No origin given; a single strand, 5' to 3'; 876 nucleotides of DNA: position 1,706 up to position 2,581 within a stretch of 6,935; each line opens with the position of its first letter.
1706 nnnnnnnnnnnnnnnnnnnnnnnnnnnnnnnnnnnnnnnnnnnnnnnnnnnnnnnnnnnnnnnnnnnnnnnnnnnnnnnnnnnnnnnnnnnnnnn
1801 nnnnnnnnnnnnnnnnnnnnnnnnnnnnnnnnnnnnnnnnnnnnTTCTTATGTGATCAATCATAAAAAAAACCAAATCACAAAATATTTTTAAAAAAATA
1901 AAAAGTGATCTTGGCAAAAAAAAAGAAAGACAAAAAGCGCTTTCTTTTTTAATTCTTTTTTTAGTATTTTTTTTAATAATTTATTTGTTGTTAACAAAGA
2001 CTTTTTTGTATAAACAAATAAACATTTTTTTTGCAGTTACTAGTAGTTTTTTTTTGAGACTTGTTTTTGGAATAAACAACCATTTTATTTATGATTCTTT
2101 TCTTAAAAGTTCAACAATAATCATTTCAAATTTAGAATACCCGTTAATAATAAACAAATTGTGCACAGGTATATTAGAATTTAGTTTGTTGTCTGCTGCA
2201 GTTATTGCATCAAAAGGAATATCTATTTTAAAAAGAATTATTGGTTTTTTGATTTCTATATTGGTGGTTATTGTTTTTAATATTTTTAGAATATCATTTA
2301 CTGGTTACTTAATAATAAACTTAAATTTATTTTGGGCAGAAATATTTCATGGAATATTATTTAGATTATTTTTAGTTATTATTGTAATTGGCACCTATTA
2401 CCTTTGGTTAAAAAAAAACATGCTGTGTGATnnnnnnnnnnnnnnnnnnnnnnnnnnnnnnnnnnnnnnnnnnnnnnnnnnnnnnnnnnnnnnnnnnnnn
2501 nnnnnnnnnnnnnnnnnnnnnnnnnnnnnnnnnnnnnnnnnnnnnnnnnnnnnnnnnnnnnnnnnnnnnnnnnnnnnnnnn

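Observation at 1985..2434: Half-size archaeosortase/exosortase-family protein retaining the Cys-Arg-His signature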

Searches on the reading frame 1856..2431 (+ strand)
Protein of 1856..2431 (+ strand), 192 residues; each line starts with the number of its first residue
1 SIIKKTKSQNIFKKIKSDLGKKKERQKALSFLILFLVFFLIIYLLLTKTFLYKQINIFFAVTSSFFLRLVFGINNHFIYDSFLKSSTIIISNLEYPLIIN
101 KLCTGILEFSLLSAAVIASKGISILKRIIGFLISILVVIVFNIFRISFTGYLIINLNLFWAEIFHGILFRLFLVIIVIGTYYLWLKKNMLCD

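Call 25: find_related_loci(query=A1, collection=genome_contigs, flank=6000)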
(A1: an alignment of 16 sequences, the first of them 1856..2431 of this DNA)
Query A1 (192 aa) in genome_contigs; peptide patterns used: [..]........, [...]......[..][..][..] (x = any residue, [..] = any of these).
150 stretches matched a pattern; 12 encode a relative of the query (tblastn E <= 1e-3); 12 distinct loci.
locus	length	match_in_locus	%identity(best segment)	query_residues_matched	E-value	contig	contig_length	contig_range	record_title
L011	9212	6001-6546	75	7-189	9e-76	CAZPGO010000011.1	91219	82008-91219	MAG TPA_asm: uncultured archaeon isolate SRP067234_co1_315 genome assembly, contig: k99_649650, whole genome shotgun seq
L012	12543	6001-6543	50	7-188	1e-46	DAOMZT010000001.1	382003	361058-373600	MAG TPA_asm: archaeon isolate AMR_MDS_3992 NODE_2_length_382003_cov_13.773443, whole genome shotgun sequence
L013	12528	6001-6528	51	12-187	1e-45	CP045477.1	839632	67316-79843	MAG: Candidatus Forterrea multitransposorum CG_2015-17_Forterrea_25_41 chromosome, complete genome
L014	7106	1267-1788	54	7-179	2e-45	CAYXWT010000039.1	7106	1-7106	MAG TPA_asm: uncultured archaeon isolate SRP191223_co1_94 genome assembly, contig: NODE_13863_length_7106_cov_23.635371,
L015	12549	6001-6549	46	3-187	1e-43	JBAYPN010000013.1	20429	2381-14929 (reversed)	MAG: archaeon isolate SO_2016_LW2_139 scaffold04828_LW138R_2016, whole genome shotgun sequence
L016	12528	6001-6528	49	12-187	1e-42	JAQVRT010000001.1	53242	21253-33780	MAG: Candidatus ainarchaeum sp. isolate STF1_257 NODE_1155_length_53242_cov_6.491236_Sandtown_F1, whole genome shotgun s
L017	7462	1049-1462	56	47-187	1e-41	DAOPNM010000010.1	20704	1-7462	MAG TPA_asm: archaeon isolate AMR_MDS_1600 NODE_3176_length_20704_cov_5.197927, whole genome shotgun sequence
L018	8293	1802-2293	53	24-188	8e-41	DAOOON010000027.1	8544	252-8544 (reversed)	MAG TPA_asm: archaeon isolate AMR_MDS_2622 NODE_10242_length_8544_cov_22.139475, whole genome shotgun sequence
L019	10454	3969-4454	51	27-188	4e-40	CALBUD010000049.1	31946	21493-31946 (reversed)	MAG TPA_asm: Candidatus Diapherotrites archaeon isolate SRR7299214_bin.7_CONCOCT_v1.1_MAG genome assembly, contig: ERZ78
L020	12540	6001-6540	47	9-188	1e-39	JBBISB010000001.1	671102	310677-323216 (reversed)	MAG: Candidatus Iainarchaeum archaeon isolate FAS170219_bin_363 NODE_1_length_671102_cov_21.388244, whole genome shotgun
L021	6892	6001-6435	57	43-187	2e-39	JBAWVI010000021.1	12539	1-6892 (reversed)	MAG: archaeon isolate ELA007 MAG007_21, whole genome shotgun sequence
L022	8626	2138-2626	47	26-188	4e-39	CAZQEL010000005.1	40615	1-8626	MAG TPA_asm: uncultured archaeon isolate SRP191223_co1_16 genome assembly, contig: NODE_663_length_40615_cov_7.722387, w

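Call 26: search_protein_families(library=ncbifam, proteins=[window:1856-2431:+], max_evalue=10)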
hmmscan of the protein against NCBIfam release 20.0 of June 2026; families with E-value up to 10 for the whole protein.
window:1856-2431:+ (192 aa): 4 families
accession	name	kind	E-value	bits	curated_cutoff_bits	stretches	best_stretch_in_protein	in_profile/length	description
TIGR04178.1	exo_archaeo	signature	3.3e-10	40.1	23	1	98-185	2-92/97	exosortase/archaeosortase family protein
TIGR04175.1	archaeo_artD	exception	0.36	10.8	125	1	30-184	4-140/150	archaeosortase D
NF033505.2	paceosortase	exception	1.3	9.1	80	1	39-183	9-143/167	pacearchaeosortase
NF058541.1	SusR_regulator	equivalog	5.5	6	480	1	4-56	279-331/515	SusR family glycan utilization regulator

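Call 31: search_solved_structures(query=A1, max_evalue=10)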
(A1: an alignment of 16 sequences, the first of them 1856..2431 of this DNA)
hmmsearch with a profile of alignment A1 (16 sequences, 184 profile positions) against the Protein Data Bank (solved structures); distinct sequences matched with E-value up to 10: 1.
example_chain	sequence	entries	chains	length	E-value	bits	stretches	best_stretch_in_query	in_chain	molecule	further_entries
2mfr_A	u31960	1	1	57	0.2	14.6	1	153-182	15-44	Insulin receptor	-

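Call 41: predict_structure(alignment_id=A1)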
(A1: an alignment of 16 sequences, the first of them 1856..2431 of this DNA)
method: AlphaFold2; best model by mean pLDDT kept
length: 192 residues; sequences in the alignment: 16
mean_pLDDT: 82.1   pTM: 0.73
mean pLDDT of the five models: 82.1, 80.6, 80.3, 79.5, 79.5
residues with pLDDT >= 90: 32; 70-90: 146; 50-70: 7; < 50: 7
segments of 3 or more residues with pLDDT < 50: 1-6
pLDDT, mean of each block of 10 residues (from residue 1): 49 77 84 92 82 85 90 85 79 77 84 89 89 91 87 83 80 80 83 52
secondary structure, 60 per line:
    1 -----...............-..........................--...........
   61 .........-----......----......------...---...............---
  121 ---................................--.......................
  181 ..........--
elements in order: H6-20 H22-47 H50-69 E75-80 E85-90 E97-99 H103-117 H124-155 H158-190

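Call 44: search_protein_representatives(alignment_id=A1)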
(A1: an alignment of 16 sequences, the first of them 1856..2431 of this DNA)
Query: 16 sequences, 184 profile positions. Proteins with E-value up to 0.001 (for the whole library): 393; up to 1e-10: 150; up to 1e-30: 2. The best 150 are listed.
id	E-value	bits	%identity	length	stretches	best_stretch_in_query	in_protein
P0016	9.6e-68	243.8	-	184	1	2-183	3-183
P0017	9.0e-41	155.9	-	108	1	77-182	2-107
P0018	3.8e-29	118.0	-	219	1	3-179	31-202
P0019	5.7e-26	107.6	-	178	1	18-181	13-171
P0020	1.8e-24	102.8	-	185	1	15-183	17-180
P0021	2.2e-24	102.5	-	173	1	14-181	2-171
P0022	4.3e-24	101.5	-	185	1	13-181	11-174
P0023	4.7e-24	101.4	-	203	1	13-182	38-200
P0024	4.8e-24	101.4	-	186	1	13-179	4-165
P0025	1.0e-23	100.3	-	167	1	21-180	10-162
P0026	2.0e-23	99.3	-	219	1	24-179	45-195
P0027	3.9e-23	98.4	-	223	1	5-179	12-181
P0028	6.9e-23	97.6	-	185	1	24-180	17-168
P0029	9.4e-23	97.2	-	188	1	16-181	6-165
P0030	2.9e-22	95.6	-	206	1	19-180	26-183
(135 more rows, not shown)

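Call 46: fold_search(model_id=the predicted structure, library=pdb)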
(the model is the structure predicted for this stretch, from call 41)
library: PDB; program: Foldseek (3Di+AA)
matches with E <= 10: 121; with E <= 0.001: 0
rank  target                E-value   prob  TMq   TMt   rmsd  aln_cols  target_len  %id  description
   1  8i4w_B                7.7e-01  0.09  0.15  0.08  11.8       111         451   15  Cryo-EM structure of 5-subunit Smc5/6 head region (released 2024-06-26)
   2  8wjn_B                1.1e+00  0.08  0.15  0.07  12.8       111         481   16  Cryo-EM structure of 6-subunit Smc5/6 head region (released 2024-06-26)
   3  9ljj_A                1.1e+00  0.04  0.14  0.12  20.1       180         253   16  cryo-EM structure of a nanobody bound heliorhodopsin (released 2025-02-12)
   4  8hqs_B                1.1e+00  0.10  0.15  0.08   9.8        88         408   14  Cryo-EM structure of 8-subunit Smc5/6 head region (released 2024-06-19)
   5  8j80_B                1.8e+00  0.08  0.18  0.13  13.2       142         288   14  Cryo-EM structure of hZnT7-Fab complex in zinc state 1, determined in heterogeneous conformations- one subunit in an i (released 2023-09-20)
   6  6b3y_A                1.8e+00  0.07  0.17  0.15  13.1        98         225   11  Crystal structure of the PH-like domain from DENND3 (released 2018-01-24)
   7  6is6                  2.1e+00  0.03  0.14  0.13  20.6       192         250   11  Crystal structure of Thermoplasmatales archaeon heliorhodopsin (released 2019-09-25)
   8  8j7w_B                2.2e+00  0.06  0.21  0.16  23.3       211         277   16  Cryo-EM structure of hZnT7-Fab complex in zinc state 2, determined in heterogeneous conformations- one subunit in an i (released 2023-09-20)
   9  8t8e_A                2.2e+00  0.06  0.14  0.09  12.1        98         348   14  cryoEM structure of Smc5/6 5mer (released 2023-11-15)
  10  8j7w_A                2.3e+00  0.07  0.25  0.18  23.9       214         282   13  Cryo-EM structure of hZnT7-Fab complex in zinc state 2, determined in heterogeneous conformations- one subunit in an i (released 2023-09-20)
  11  8zrk_R                2.4e+00  0.16  0.30  0.23  10.0       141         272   11  Cryo-EM structure of GPR119-Gs Complex with small molecule agonist GSK-1292263 (released 2024-06-19)
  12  1n46_A                2.4e+00  0.02  0.12  0.10  16.3       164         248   16  CRYSTAL STRUCTURE OF HUMAN TR BETA LIGAND-BINDING DOMAIN COMPLEXED WITH A POTENT SUBTYPE-SELECTIVE THYROMIMETIC (released 2003-04-22)
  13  8b6h_DC               2.6e+00  0.03  0.16  0.07  19.7       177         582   13  Cryo-EM structure of cytochrome c oxidase dimer (complex IV) from respiratory supercomplex of Tetrahymena thermophila (released 2023-03-29)
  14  7w5z_C3               2.6e+00  0.03  0.15  0.07  18.1       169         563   12  Cryo-EM structure of Tetrahymena thermophila mitochondrial complex IV, composite dimer model (released 2022-04-06)
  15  6gdg_A                3.2e+00  0.09  0.28  0.21  11.5       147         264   13  Cryo-EM structure of the adenosine A2A receptor bound to a miniGs heterotrimer (released 2018-05-16)
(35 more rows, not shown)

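Call 47: search_protein_families(library=ncbifam, alignment_id=A3, max_evalue=0.00001)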
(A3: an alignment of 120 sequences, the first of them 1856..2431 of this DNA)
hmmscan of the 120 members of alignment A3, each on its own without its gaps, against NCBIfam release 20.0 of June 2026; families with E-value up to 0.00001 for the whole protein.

A. member 1, window:1856-2431:+ (192 aa): 1 family
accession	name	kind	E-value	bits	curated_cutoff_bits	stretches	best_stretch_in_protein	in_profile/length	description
TIGR04178.1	exo_archaeo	signature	3.3e-10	40.1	23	1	98-185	2-92/97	exosortase/archaeosortase family protein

B. families by the number of members that match (of 120 scanned): 20 families
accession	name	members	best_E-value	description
TIGR04178.1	exo_archaeo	118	1.3e-16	exosortase/archaeosortase family protein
NF046081.1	exosort_XrtX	81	2.9e-14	exosortase X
TIGR04177.1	exosort_XrtH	38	3.8e-14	exosortase H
TIGR04144.1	archaeo_VPXXXP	37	1.2e-11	archaeosortase B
TIGR04175.1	archaeo_artD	36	2.8e-12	archaeosortase D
TIGR03110.1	exosort_Gpos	31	2.8e-10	exosortase family protein XrtG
TIGR04300.1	exosort_XrtM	22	6.7e-11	exosortase family protein XrtM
TIGR04124.1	archaeo_artE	17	2.1e-17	archaeosortase family protein ArtE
NF033505.2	paceosortase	11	3.7e-13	pacearchaeosortase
NF046083.1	exosort_XrtY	9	1.2e-08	exosortase Y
TIGR04128.1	exoso_Fjoh_1448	6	1e-07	exosortase family protein XrtF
TIGR03762.1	archaeo_artC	4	3.7e-08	archaeosortase C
TIGR03109.2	exosort_XrtA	4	3.8e-08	exosortase A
TIGR02602.1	8TM_EpsH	4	1.7e-07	exosortase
NF045528.1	heimosortase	3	1.4e-08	heimdallarchaeosortase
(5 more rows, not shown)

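Call 69: find_related_loci(query=A5, collection=metagenome_contigs, flank=8000)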
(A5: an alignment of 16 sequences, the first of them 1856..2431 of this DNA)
Query A5 (192 aa) in metagenome_contigs; peptide patterns used: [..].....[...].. (x = any residue, [..] = any of these).
35 stretches matched a pattern; 23 encode a relative of the query (tblastn E <= 1e-3); 23 distinct loci.
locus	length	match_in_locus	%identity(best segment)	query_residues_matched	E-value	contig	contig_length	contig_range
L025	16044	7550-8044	49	24-189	7e-41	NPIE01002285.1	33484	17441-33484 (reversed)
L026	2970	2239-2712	43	21-184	1e-21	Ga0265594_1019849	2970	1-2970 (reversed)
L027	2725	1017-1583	35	4-184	1e-18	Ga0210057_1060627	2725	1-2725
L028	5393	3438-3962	35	4-184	6e-18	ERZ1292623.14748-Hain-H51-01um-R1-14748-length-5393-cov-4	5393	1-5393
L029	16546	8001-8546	33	1-184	2e-17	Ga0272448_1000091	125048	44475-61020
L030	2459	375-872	35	16-186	1e-17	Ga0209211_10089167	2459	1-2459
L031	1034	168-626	32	35-188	4e-17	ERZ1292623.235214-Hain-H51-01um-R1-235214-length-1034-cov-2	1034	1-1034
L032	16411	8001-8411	36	38-186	1e-16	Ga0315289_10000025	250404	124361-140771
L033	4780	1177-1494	37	81-186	2e-16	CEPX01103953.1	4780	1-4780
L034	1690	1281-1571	40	90-186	2e-16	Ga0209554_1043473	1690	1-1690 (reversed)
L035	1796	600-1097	35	12-184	6e-16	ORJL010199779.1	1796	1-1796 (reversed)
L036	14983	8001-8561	29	2-188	6e-16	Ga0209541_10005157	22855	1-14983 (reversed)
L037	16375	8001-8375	35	58-186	7e-16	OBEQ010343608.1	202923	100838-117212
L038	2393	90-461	37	58-184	4e-15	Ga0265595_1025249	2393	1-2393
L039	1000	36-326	40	90-186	4e-15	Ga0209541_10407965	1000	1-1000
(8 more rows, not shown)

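Call 84: search_protein_families(library=pfam, proteins=[L029:2164-4443:+, L029:4443-6788:+, L029:7357-7959:+, L029:6792-7235:+], max_evalue=0.001)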
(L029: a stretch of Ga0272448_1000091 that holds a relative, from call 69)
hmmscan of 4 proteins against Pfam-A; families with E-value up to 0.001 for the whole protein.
L029:2164-4443:+ (760 aa): 1 family
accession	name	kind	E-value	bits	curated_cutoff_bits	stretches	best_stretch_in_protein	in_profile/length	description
PF00437.27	T2SSE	-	5.8e-19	68.4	24.9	1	415-607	100-274/370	Type II/IV secretion system protein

L029:4443-6788:+ (782 aa): 1 family
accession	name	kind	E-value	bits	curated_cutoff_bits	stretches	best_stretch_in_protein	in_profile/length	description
PF00482.28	T2SSF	-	3.3e-05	24.3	25.2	1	169-298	6-125/125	Type II secretion system (T2SS), protein F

L029:7357-7959:+ (201 aa): 0 families

L029:6792-7235:+ (148 aa): 0 families
